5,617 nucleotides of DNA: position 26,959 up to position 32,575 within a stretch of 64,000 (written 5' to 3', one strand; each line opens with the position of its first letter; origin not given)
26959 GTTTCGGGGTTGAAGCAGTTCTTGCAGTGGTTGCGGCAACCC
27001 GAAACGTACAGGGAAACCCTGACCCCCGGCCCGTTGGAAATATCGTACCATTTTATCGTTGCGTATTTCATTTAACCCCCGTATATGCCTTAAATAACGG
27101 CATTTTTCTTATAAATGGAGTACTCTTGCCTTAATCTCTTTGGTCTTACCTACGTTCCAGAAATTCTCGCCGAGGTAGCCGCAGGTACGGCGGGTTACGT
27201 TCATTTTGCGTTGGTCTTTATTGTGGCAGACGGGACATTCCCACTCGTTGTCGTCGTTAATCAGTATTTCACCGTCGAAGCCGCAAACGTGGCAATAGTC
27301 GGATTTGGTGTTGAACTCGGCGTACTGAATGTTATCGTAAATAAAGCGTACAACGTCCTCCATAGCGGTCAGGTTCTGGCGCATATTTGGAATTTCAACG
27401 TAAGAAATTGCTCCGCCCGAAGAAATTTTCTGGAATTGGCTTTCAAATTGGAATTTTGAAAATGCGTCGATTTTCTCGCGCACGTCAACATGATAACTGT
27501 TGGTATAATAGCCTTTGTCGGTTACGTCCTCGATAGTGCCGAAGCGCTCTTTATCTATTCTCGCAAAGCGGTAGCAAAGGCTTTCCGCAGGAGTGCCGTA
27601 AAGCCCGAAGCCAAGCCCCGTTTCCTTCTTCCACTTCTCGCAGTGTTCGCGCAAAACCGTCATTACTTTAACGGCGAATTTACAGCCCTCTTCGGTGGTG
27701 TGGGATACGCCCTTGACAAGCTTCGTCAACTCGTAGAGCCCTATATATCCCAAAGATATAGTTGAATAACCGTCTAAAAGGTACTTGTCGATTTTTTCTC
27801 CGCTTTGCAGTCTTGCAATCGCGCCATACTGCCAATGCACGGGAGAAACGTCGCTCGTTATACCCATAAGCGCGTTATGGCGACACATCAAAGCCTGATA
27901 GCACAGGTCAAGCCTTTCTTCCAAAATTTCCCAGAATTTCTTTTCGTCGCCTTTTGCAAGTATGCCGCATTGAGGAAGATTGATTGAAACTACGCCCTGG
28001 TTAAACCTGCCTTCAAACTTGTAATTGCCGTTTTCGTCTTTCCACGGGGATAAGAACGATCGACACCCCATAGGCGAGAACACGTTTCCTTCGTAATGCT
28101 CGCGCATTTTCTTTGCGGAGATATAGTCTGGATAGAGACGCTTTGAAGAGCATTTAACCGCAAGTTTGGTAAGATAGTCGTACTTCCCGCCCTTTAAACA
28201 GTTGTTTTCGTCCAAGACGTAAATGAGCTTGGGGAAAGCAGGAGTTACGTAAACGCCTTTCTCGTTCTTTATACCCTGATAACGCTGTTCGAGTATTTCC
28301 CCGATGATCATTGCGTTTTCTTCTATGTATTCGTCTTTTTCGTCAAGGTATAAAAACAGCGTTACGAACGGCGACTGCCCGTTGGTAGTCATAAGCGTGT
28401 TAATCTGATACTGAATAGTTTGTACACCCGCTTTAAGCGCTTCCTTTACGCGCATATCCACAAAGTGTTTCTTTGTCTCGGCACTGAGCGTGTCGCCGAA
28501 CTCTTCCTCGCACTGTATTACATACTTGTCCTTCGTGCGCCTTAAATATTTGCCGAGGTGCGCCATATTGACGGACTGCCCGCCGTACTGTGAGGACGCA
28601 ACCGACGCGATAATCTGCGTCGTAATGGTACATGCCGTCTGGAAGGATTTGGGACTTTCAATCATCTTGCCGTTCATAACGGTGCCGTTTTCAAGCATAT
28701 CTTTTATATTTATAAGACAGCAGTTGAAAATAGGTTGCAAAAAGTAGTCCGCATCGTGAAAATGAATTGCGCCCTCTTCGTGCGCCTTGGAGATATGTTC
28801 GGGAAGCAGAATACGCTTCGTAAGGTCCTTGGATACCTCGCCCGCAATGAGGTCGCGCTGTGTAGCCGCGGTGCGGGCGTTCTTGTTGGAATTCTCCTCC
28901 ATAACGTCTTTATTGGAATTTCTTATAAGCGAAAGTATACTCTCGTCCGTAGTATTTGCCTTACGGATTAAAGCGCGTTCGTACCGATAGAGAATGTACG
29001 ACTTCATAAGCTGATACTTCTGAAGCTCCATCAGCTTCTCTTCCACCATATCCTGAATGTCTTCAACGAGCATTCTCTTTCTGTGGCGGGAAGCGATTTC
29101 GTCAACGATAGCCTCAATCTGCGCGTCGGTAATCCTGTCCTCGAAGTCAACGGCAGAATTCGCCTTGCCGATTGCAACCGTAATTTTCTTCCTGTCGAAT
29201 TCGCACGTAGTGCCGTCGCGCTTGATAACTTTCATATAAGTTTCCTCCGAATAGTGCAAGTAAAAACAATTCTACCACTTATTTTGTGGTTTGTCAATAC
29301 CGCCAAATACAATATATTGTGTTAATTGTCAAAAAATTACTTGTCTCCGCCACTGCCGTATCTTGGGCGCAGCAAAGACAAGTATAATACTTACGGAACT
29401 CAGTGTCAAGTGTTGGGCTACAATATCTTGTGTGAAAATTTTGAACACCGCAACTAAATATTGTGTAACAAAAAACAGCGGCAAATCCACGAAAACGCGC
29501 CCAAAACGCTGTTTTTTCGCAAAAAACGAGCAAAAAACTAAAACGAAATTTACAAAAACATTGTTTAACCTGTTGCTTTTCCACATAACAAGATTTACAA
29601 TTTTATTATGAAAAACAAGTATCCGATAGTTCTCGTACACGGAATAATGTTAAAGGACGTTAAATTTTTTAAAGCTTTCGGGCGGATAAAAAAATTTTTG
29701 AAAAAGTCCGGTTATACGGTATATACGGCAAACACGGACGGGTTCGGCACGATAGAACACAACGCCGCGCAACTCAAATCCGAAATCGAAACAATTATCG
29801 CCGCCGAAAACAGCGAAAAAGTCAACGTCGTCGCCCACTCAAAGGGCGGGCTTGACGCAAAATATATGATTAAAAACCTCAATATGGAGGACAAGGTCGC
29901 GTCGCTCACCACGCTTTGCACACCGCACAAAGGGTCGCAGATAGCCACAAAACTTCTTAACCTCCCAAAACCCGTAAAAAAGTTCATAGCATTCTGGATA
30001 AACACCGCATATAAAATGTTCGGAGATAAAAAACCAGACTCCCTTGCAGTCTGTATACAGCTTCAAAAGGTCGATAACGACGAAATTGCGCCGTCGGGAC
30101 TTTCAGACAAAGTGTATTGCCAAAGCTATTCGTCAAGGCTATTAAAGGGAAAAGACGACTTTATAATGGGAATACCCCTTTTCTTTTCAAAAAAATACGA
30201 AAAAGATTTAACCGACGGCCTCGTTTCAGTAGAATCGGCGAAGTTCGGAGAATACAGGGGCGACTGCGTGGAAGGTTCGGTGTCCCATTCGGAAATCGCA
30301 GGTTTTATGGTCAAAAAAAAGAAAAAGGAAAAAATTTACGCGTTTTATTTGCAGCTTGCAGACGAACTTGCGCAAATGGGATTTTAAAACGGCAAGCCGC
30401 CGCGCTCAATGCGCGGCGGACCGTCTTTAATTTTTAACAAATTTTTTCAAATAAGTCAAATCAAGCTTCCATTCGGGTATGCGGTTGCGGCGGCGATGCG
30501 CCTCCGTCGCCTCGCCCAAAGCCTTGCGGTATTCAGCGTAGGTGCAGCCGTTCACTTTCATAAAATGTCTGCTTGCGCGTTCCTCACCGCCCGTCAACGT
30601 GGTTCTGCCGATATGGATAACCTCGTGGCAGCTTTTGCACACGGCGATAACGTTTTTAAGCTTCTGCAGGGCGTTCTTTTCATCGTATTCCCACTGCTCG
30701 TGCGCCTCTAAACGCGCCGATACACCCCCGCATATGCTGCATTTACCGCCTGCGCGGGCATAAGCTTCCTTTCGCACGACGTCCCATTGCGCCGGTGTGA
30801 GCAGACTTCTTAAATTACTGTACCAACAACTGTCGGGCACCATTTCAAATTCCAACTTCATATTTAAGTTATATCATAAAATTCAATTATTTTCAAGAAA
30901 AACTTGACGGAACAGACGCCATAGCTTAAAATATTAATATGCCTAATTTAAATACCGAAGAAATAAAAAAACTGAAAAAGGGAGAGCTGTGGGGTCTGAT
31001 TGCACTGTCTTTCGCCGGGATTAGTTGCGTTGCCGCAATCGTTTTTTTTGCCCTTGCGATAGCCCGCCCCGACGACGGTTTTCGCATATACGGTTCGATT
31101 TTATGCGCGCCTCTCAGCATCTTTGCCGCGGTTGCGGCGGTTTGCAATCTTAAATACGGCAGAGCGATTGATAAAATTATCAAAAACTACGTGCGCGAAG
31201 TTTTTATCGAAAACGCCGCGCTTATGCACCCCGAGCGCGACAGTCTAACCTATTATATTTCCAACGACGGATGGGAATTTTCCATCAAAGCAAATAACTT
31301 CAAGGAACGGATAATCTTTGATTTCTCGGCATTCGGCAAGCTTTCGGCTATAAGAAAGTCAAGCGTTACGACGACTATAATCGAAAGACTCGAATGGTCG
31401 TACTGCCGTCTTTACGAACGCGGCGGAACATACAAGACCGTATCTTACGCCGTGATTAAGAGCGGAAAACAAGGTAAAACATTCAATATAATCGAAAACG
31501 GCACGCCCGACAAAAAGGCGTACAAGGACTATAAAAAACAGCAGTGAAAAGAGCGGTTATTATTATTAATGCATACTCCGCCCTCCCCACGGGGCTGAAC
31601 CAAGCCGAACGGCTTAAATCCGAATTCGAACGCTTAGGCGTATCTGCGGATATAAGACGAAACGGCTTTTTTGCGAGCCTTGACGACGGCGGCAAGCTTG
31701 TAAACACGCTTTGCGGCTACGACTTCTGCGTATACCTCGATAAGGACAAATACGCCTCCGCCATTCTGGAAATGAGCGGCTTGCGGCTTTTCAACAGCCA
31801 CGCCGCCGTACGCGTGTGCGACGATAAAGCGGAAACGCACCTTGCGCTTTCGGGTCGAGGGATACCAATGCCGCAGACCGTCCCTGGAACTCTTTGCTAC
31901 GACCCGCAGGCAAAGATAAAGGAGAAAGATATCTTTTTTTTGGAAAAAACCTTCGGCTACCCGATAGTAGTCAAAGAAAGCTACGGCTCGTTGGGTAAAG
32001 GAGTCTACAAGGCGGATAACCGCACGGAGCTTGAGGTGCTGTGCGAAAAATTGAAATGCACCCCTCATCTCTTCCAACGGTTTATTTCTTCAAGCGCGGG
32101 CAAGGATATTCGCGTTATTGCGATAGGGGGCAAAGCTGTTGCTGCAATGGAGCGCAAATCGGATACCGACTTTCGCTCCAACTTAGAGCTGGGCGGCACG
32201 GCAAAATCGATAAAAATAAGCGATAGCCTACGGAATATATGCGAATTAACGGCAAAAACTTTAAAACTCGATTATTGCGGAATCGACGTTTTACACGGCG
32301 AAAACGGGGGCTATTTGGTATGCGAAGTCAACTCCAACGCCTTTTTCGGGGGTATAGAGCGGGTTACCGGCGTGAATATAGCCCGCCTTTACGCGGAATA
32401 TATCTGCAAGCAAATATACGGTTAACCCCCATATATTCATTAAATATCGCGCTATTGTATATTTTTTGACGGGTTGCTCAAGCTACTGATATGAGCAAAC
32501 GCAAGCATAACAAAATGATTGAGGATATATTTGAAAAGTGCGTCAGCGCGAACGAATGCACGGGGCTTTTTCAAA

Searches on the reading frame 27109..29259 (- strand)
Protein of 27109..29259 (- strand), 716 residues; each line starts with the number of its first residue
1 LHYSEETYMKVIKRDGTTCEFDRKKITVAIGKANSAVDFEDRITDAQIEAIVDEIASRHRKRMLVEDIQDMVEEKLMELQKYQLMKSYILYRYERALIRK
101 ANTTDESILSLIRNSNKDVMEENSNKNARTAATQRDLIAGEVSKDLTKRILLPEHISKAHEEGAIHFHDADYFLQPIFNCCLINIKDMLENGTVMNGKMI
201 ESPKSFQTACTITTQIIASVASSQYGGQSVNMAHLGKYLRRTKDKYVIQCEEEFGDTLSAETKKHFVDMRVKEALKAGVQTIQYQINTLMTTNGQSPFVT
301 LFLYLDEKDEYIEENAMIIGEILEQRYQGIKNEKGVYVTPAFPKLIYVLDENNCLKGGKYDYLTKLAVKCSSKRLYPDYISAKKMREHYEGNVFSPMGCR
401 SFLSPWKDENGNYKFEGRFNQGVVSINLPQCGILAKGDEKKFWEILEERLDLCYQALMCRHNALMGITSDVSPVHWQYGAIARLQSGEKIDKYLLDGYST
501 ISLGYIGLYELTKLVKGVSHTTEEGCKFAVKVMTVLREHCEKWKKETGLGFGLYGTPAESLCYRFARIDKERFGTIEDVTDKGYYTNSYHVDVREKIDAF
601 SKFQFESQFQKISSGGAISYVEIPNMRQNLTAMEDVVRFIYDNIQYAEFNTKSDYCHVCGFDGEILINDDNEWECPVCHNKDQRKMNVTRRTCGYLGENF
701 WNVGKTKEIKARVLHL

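Call 9: search_protein_families(library=pfam, proteins=[window:27109-29259:-])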
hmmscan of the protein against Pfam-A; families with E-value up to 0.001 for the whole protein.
window:27109-29259:- (716 aa): 3 families
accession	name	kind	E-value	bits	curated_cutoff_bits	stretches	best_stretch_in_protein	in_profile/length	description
PF13597.11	NRDD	-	7.3e-191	636.1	26.2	1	122-715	1-562/562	Anaerobic ribonucleoside-triphosphate reductase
PF01228.26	Gly_radical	-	6.9e-23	81.6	22.2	1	594-698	2-104/106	Glycine radical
PF03477.21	ATP-cone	-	2.3e-22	79.8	25.8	1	9-96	1-87/88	ATP cone domain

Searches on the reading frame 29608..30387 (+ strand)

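Call 9: search_protein_families(library=pfam, proteins=[window:29608-30387:+])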
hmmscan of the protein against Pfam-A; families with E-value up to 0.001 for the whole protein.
window:29608-30387:+ (259 aa): 8 families
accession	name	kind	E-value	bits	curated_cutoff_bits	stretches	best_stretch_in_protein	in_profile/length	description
PF02089.21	Palm_thioest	-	7.3e-09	36.1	26.8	1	6-116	1-119/254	Palmitoyl protein thioesterase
PF05057.20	DUF676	-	4.6e-08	33.3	20.3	1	7-133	8-155/217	Putative serine esterase (DUF676)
PF24708.1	Lip_C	-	4.3e-07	29.4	27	1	59-142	118-193/380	Lipase-like, C-terminal domain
PF00561.26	Abhydrolase_1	-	5.4e-07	30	25.8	1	5-109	1-109/245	alpha/beta hydrolase fold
PF07819.20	PGAP1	-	4.2e-06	27.1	24.3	1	59-126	75-150/233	PGAP1-like alpha/beta domain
PF24096.1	DUF7379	-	5e-06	27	33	1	49-115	50-120/191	Domain of unknown function (DUF7379)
PF01674.24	Lipase_2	-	8.5e-06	25.9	20.3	1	5-102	2-107/219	Lipase (class 2)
PF02450.21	LCAT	-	5.8e-05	22.9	21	1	54-117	106-172/392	Lecithin:cholesterol acyltransferase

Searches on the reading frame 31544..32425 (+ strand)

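Call 9: search_protein_families(library=pfam, proteins=[window:31544-32425:+])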
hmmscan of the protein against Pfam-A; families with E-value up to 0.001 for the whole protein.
window:31544-32425:+ (293 aa): 4 families
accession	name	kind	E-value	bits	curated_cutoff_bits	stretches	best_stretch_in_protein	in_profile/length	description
PF08443.16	RimK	-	7.6e-37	127.2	21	1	93-287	2-188/188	RimK-like ATP-grasp domain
PF02955.21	GSH-S_ATP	-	4.9e-14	52.6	23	1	111-252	10-154/175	Prokaryotic glutathione synthetase, ATP-grasp domain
PF14397.11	ATPgrasp_ST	-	1.2e-08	35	31.4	1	81-191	8-114/278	Sugar-transfer associated ATP-grasp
PF02655.19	ATP-grasp_3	-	1.7e-07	31.9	23.2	1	92-264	1-155/160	ATP-grasp domain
